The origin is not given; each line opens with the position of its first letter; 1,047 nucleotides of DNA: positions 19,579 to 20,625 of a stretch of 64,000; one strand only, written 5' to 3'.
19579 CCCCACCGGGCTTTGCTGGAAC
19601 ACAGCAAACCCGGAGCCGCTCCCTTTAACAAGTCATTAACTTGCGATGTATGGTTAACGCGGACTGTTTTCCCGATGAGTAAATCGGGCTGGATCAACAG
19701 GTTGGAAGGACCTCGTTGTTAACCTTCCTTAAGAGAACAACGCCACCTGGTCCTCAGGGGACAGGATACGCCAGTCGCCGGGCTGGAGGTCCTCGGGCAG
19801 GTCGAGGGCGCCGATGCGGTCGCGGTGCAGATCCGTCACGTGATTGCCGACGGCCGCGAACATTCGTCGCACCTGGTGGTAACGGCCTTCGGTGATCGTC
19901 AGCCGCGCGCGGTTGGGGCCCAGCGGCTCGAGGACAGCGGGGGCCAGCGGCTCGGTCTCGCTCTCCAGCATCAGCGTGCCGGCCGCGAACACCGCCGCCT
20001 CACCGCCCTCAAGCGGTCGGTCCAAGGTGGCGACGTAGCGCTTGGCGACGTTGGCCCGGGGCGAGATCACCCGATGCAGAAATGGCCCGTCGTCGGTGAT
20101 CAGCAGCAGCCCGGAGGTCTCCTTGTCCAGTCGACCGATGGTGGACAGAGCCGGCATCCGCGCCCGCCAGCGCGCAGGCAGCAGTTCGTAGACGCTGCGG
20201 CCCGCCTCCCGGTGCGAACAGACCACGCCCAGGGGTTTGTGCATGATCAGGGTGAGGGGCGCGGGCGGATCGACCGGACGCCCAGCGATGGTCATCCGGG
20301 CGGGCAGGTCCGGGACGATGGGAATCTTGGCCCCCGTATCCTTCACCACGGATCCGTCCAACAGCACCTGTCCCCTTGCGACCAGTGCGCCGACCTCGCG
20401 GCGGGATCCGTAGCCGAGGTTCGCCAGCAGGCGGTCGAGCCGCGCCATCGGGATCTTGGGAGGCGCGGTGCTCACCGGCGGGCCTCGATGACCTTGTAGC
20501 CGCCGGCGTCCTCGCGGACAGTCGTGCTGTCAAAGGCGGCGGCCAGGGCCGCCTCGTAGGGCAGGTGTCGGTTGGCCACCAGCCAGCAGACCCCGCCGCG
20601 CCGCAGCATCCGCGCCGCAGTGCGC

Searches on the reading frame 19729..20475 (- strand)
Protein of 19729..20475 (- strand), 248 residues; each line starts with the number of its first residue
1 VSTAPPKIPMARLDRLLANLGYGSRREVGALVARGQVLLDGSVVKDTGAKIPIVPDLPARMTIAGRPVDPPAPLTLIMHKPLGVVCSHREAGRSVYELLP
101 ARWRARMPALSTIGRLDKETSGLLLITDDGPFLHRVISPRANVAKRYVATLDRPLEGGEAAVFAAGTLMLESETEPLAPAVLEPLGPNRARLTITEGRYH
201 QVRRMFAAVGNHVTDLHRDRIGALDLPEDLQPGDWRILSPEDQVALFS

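Call 69: search_protein_families(library=pfam, proteins=[window:19729-20475:-], max_evalue=0.001)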
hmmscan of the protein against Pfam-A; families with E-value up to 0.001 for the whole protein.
window:19729-20475:- (248 aa): 2 families
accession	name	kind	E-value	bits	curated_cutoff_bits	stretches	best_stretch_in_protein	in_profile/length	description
PF00849.27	PseudoU_synth_2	-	1e-16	62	26.8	1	76-208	3-152/152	RNA pseudouridylate synthase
PF01479.30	S4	-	6e-08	32.7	22.8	1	12-49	2-40/48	S4 domain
